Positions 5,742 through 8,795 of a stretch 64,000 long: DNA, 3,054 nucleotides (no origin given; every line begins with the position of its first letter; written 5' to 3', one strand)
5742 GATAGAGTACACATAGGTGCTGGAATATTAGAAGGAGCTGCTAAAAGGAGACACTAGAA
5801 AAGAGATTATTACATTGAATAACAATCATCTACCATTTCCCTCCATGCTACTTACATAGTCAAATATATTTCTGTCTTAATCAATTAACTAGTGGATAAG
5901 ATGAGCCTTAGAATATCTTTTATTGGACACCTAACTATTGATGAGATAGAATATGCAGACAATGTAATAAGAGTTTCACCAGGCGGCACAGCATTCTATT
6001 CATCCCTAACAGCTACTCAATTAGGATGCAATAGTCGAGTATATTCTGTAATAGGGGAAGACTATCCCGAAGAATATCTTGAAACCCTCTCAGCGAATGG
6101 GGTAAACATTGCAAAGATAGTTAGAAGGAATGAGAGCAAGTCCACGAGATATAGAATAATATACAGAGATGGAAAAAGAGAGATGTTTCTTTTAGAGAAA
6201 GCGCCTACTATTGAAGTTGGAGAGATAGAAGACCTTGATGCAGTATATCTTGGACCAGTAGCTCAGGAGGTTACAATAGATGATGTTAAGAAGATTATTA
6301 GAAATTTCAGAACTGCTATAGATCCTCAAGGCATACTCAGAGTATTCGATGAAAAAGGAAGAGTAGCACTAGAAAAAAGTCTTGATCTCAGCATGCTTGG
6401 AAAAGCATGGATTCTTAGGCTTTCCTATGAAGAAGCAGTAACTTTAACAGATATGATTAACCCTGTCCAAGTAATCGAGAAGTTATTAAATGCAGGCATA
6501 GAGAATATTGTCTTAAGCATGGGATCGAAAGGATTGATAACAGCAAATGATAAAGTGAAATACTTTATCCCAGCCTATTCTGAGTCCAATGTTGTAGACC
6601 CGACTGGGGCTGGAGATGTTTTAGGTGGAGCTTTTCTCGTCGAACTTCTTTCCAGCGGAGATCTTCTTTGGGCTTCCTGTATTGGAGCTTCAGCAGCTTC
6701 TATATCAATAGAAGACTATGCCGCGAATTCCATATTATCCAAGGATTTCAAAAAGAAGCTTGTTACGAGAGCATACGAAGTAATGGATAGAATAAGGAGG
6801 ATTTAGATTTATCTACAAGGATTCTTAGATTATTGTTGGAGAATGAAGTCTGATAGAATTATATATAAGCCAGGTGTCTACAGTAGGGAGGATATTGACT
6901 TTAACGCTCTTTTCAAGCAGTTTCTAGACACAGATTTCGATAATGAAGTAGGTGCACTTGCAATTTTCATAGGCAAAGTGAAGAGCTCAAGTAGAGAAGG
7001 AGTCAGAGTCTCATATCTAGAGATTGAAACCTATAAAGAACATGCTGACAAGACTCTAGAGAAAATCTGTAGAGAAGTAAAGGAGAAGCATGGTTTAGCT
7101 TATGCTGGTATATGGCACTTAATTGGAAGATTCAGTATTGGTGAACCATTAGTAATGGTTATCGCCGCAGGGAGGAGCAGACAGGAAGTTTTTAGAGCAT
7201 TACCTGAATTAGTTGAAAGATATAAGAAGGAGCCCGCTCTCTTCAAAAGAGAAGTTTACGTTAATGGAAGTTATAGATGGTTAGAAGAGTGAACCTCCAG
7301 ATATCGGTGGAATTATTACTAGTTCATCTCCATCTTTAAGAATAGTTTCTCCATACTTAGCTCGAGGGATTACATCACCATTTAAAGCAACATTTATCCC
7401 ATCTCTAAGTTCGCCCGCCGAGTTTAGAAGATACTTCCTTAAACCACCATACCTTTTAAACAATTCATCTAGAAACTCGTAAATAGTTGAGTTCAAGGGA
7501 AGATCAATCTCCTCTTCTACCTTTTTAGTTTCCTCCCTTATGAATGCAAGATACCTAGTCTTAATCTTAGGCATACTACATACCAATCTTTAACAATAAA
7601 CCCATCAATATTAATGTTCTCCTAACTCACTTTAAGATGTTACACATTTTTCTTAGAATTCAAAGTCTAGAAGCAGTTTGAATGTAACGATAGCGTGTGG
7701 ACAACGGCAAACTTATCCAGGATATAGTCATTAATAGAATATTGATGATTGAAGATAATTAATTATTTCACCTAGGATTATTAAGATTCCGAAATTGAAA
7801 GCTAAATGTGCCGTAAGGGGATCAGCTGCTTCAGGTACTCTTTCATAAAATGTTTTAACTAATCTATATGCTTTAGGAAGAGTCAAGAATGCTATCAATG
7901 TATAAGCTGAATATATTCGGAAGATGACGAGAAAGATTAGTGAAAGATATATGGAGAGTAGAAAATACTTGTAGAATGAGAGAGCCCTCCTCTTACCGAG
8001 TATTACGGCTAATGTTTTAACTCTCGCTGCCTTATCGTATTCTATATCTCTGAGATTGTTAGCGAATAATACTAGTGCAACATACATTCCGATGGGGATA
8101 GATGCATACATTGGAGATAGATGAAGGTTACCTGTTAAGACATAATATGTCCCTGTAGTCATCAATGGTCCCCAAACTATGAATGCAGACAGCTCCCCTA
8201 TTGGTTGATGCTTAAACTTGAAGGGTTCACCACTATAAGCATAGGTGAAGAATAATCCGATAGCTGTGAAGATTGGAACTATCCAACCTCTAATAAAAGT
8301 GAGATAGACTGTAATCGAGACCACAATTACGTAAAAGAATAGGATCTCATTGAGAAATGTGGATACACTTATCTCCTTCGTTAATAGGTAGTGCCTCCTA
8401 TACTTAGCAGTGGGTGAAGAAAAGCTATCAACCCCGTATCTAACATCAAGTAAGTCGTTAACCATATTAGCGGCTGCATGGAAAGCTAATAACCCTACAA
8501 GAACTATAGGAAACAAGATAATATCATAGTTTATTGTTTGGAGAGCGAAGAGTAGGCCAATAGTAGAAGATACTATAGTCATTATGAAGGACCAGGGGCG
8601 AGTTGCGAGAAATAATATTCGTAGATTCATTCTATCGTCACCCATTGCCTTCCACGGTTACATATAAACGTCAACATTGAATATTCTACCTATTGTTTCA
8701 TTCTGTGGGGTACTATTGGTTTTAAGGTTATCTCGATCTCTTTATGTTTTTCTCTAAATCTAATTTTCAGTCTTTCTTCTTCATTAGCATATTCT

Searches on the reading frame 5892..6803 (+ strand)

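Call 26: search_protein_families(library=ncbifam, proteins=[window:5892-6803:+], max_evalue=0.001)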
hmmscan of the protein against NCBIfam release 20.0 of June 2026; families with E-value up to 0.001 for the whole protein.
window:5892-6803:+ (304 aa): 20 families
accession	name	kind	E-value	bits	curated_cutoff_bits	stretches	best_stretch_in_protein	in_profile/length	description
TIGR02152.1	D_ribokin_bact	equivalog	3.3e-14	52.9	299.65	1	192-279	201-287/298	ribokinase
NF041164.1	NucKinThplmales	equivalog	3e-12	46.3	450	1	29-280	36-279/295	nucleoside kinase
NF049991.1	TagKinase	equivalog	3.3e-12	45.8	420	1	42-250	52-273/321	tagatose kinase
TIGR03168.1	1-PFK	subfamily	9.8e-12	44.4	216.4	1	191-269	201-278/305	hexose kinase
NF040938.1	KDG_KDGal_kin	equivalog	2.3e-11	43.3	400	1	174-271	186-282/305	bifunctional 2-dehydro-3-deoxygluconokinase/2-dehydro-3-deoxygalactonokinase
NF052444.1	DhDoxglucKinKdgK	equivalog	3.1e-11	43.2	400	1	92-274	102-291/303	2-dehydro-3-deoxygluconokinase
TIGR03828.1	pfkB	equivalog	6e-11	41.9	292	1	187-265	197-274/305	1-phosphofructokinase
NF008353.0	PRK11142.1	equivalog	5.5e-10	39.2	341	1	183-279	195-290/307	ribokinase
TIGR04382.1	myo_inos_iolC_N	equivalog_domain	1.8e-09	37.3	300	1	180-277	197-294/309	5-dehydro-2-deoxygluconokinase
TIGR02198.1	rfaE_dom_I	equivalog_domain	1.8e-09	37.2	345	1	41-288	57-312/315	D-glycero-beta-D-manno-heptose-7-phosphate kinase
NF007321.0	PRK09813.1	equivalog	5.7e-09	35.8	247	1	193-274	176-256/261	fructoselysine 6-kinase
NF006957.1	PRK09434.1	equivalog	5e-08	32.8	450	1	167-256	175-264/302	fructokinase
NF041320.1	pfkB_Halo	equivalog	6.5e-07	29.1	400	1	189-256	194-260/302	1-phosphofructokinase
NF007068.0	PRK09513.1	equivalog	7.5e-06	25.4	432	1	178-254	192-267/312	1-phosphofructokinase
NF053626.1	RibKinHalex1628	equivalog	1.1e-05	25.1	330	1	27-261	34-259/293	ATP-dependent ribose-1-phosphate kinase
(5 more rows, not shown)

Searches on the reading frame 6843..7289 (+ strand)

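Call 26: search_protein_families(library=ncbifam, proteins=[window:6843-7289:+], max_evalue=0.001)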
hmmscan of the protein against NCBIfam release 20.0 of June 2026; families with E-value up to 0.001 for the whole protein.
window:6843-7289:+ (149 aa): 2 families
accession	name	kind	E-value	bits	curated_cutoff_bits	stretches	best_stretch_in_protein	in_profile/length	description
NF011061.0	PRK14493.1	equivalog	4.1e-22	79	215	1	21-144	144-268/274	molybdopterin synthase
NF007959.0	PRK10678.1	equivalog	6.1e-12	45.4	175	1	34-148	26-138/150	molybdopterin synthase catalytic subunit MoaE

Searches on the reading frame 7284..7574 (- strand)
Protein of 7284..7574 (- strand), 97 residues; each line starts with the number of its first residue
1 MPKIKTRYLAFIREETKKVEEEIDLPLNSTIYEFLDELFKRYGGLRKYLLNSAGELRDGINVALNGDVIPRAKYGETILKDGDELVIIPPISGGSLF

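Call 25: find_homologous_proteins(query=window:7284-7574:-, max_evalue=0.001)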
Query seq(97 aa) (97 aa): 11 proteins with E <= 0.001 among 15 candidates.
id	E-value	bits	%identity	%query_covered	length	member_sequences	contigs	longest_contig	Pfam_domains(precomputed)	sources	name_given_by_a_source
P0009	4.5e-56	205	100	100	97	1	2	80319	PF02597.27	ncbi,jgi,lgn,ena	-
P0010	8.0e-52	191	93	100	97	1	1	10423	PF02597.27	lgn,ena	-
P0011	1.7e-51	190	92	100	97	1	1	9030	PF02597.27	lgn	-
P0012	1.5e-49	184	89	100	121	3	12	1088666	PF02597.27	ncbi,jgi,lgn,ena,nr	ncbi:MAG: MoaD family protein [Thaumarchaeota archaeon]|jgi:MoaD family protein|nr:MoaD family prote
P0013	3.8e-47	176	82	100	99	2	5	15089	PF02597.27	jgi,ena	-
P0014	1.3e-45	171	84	99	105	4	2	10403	PF02597.27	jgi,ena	-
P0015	6.5e-45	169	80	100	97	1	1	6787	PF02597.27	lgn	-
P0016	4.6e-42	160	77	100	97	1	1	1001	PF02597.27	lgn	-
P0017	2.4e-40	154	72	100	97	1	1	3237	PF02597.27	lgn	-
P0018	9.6e-40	153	75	100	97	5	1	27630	PF02597.27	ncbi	ncbi:MAG: sulfur carrier protein ThiS [Nitrososphaerota archaeon]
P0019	5.8e-39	150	75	100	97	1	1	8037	PF02597.27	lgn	-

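Call 26: search_protein_families(library=ncbifam, proteins=[window:7284-7574:-], max_evalue=0.001)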
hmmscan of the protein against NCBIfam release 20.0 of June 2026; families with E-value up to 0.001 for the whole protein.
seq(97 aa): 4 families
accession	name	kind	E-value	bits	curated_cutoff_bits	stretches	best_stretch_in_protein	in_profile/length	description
TIGR01687.1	moaD_arch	subfamily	6.1e-18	65.1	49.5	1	4-94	1-88/88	MoaD family protein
NF041918.1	SAMP1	equivalog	6.1e-17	61.9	60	1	5-94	2-91/91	ubiquitin-like small modifier protein 1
TIGR01682.1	moaD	equivalog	9.8e-13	48.8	66.15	1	4-94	1-80/80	molybdopterin converting factor subunit 1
TIGR01683.1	thiS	equivalog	4.1e-10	39.8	37.45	1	49-94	19-64/64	sulfur carrier protein ThiS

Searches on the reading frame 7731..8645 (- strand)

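Call 26: search_protein_families(library=ncbifam, proteins=[window:7731-8645:-], max_evalue=0.001)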
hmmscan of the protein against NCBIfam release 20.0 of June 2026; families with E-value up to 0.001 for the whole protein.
window:7731-8645:- (304 aa): 18 families
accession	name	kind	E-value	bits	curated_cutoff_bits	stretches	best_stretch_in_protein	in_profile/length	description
NF004617.0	PRK05951.1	equivalog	1.5e-61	208.2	239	1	7-298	13-302/306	prenyltransferase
NF004749.0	PRK06080.1-1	equivalog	4.8e-44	150.7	277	1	5-298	16-310/311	1,4-dihydroxy-2-naphthoate polyprenyltransferase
NF009926.0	PRK13387.1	equivalog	1.2e-30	106.8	316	1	8-274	3-287/317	1,4-dihydroxy-2-naphthoate polyprenyltransferase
NF004751.0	PRK06080.1-3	equivalog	1.6e-29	103.4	264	1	13-269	15-265/296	1,4-dihydroxy-2-naphthoate polyprenyltransferase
TIGR02235.1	menA_cyano-plnt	equivalog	4.1e-29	101.8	225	1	27-292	18-282/285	2-carboxy-1,4-naphthoquinone phytyltransferase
NF004753.0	PRK06080.1-5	equivalog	6.4e-23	81.4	555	1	31-299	38-309/312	1,4-dihydroxy-2-naphthoate polyprenyltransferase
TIGR00751.1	menA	equivalog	8.7e-18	64.7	102.15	1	38-265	25-253/284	1,4-dihydroxy-2-naphthoate octaprenyltransferase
NF004750.0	PRK06080.1-2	equivalog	3e-17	62.9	346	1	9-265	7-266/301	1,4-dihydroxy-2-naphthoate polyprenyltransferase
NF004752.0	PRK06080.1-4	subfamily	3.2e-17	63.1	289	1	24-269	19-269/300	1,4-dihydroxy-2-naphthoate polyprenyltransferase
NF004754.0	PRK06080.1-6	equivalog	2.3e-10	40.3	522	1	42-276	45-281/308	1,4-dihydroxy-2-naphthoate polyprenyltransferase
NF005742.0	PRK07566.1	equivalog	1.5e-09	37.4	313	1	18-284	45-297/315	chlorophyll synthase ChlG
TIGR01476.1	chlor_syn_BchG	subfamily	8.7e-09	35.2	212.3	1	42-288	38-273/283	(bacterio)chlorophyll synthase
NF009058.0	PRK12392.1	subfamily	6.6e-07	28.7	494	1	40-245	50-247/333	bacteriochlorophyll c synthase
NF009516.0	PRK12875.1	equivalog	7.3e-07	28.5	205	1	6-248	15-249/292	prenyltransferase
TIGR01475.1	ubiA_other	subfamily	2.2e-06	27.4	180.8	1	30-291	24-278/282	UbiA-like polyprenyltransferase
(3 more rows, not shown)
